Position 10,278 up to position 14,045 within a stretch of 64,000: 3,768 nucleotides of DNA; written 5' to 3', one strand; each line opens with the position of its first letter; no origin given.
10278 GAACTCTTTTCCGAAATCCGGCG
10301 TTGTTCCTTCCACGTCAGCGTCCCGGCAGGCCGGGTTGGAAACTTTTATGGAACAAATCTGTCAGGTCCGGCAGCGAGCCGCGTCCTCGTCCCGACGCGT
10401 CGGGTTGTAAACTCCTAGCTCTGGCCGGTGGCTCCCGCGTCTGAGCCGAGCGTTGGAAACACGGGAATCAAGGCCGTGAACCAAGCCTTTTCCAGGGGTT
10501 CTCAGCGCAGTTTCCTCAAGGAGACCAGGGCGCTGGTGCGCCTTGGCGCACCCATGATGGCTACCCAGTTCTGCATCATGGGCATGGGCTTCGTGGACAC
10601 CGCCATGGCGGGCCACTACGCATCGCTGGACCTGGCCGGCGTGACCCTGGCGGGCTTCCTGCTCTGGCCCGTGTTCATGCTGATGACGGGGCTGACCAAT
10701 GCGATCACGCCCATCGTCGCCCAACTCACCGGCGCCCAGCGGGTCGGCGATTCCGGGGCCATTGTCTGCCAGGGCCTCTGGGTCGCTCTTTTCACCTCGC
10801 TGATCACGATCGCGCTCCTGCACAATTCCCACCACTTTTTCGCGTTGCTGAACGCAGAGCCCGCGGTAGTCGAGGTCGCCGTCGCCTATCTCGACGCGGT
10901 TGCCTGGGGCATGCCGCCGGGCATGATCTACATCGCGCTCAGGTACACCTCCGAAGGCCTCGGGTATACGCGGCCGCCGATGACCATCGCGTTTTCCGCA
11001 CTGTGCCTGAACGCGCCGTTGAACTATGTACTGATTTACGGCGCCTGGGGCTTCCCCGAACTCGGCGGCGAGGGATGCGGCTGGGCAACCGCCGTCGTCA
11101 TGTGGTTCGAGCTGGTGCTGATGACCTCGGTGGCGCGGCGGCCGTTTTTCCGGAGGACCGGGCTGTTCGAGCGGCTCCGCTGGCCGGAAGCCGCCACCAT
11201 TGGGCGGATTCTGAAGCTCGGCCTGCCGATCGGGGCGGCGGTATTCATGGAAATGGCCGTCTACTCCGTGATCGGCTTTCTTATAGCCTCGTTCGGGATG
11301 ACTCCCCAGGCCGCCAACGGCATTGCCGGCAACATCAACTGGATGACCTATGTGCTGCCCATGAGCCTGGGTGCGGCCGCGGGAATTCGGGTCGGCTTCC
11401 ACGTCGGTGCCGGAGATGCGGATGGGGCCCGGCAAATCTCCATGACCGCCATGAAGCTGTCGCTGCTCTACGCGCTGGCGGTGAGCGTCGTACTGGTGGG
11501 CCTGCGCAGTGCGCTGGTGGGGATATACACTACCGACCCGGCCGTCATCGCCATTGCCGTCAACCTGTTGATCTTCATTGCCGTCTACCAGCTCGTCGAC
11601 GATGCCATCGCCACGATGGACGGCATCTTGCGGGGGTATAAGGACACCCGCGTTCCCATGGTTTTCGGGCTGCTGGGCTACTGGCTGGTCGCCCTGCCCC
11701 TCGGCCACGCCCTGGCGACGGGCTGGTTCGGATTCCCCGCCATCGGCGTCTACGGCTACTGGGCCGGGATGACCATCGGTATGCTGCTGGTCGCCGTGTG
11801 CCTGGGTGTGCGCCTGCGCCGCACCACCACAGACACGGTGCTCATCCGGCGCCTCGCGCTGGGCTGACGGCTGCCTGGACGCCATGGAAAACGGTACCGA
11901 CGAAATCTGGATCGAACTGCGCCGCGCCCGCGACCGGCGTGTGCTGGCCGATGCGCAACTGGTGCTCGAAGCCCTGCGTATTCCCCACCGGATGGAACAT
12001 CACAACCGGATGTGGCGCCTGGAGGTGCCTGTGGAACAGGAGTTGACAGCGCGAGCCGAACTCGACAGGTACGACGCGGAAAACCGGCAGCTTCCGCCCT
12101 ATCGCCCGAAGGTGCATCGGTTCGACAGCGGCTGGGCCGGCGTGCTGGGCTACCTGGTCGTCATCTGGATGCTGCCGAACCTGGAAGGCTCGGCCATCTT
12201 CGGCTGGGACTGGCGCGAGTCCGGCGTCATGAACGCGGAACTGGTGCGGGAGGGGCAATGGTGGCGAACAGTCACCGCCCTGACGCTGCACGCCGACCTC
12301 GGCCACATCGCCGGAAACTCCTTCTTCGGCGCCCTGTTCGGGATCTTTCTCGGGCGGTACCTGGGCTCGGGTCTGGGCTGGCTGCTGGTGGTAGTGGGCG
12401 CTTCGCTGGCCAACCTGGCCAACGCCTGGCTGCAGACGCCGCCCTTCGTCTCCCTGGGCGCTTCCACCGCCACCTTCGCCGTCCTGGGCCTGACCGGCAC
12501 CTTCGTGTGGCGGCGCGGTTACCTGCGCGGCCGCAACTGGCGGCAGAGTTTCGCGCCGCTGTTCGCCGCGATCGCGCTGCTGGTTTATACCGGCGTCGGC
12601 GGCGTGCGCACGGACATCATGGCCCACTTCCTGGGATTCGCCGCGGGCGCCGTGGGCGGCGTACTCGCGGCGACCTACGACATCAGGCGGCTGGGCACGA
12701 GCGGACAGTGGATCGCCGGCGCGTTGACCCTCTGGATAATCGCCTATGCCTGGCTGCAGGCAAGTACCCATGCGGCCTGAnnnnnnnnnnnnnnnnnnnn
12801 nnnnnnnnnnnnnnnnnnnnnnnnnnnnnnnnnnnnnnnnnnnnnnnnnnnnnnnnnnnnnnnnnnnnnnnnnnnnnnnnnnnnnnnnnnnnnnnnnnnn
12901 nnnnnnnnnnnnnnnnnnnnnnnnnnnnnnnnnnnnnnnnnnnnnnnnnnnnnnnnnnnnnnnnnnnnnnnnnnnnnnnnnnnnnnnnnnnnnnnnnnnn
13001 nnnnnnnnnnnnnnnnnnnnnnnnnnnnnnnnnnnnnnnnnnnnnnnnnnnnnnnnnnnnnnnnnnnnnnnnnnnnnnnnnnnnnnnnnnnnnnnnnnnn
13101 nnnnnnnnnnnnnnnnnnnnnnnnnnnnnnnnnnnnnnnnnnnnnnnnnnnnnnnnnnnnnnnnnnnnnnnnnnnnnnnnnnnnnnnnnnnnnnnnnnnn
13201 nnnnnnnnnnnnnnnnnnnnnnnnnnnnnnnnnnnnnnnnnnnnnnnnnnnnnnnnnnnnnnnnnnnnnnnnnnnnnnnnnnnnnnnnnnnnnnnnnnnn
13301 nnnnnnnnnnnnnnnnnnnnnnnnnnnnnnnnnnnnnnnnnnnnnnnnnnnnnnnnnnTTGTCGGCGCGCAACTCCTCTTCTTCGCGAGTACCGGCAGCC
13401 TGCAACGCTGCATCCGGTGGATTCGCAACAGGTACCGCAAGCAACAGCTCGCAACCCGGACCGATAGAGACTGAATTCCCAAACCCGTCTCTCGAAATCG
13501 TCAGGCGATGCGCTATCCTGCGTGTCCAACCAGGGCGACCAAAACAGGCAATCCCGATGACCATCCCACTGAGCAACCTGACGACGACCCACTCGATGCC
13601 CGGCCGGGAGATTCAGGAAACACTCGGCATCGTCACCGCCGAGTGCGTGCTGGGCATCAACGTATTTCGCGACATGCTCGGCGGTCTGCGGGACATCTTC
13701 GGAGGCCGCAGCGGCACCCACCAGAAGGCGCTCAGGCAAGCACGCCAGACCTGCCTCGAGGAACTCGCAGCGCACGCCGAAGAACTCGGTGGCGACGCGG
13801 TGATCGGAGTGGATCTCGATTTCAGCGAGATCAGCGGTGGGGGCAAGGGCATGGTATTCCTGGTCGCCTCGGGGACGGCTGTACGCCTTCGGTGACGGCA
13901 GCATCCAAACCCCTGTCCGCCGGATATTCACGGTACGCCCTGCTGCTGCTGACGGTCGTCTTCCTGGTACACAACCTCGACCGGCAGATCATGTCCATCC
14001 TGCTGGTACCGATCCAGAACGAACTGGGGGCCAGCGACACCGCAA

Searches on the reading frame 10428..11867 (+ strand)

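Call 69: search_protein_families(library=pfam, proteins=[window:10428-11867:+], max_evalue=0.00001)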
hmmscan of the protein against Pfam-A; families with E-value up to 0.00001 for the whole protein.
window:10428-11867:+ (479 aa): 1 family
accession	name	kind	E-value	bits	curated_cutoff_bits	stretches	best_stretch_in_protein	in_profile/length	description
PF01554.23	MatE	-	4e-56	189.6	24.9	2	42-201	1-161/161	MatE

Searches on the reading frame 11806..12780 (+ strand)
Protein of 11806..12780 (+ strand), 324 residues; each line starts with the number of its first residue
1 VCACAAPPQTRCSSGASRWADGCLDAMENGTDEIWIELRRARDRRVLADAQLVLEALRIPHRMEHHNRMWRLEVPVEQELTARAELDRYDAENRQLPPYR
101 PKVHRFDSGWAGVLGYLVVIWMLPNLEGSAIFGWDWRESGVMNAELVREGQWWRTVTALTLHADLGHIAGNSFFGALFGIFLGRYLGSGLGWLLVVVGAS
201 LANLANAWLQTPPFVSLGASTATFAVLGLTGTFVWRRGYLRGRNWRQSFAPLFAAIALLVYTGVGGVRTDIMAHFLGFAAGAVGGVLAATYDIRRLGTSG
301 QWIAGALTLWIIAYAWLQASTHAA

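Call 69: search_protein_families(library=pfam, proteins=[window:11806-12780:+], max_evalue=0.00001)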
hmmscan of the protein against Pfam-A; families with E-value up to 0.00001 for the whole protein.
window:11806-12780:+ (324 aa): 1 family
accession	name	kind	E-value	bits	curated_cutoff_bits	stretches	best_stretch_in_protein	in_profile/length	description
PF01694.28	Rhomboid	-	2.1e-16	60.8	22.6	1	150-287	2-139/143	Rhomboid domain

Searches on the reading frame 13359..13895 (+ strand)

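Call 72: search_protein_families(library=pfam, proteins=[window:13359-13895:+], max_evalue=0.001)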
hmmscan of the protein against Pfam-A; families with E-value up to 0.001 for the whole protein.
window:13359-13895:+ (178 aa): 2 families
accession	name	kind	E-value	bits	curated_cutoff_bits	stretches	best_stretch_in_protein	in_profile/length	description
PF01906.23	YbjQ_1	-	2.6e-31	108.7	23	1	74-176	3-102/103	Putative heavy-metal-binding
PF23025.1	YbjQ_2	-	2.9e-07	31.2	29.1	1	74-177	9-101/103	C2 domain-containing protein 5, YbjQ-like domain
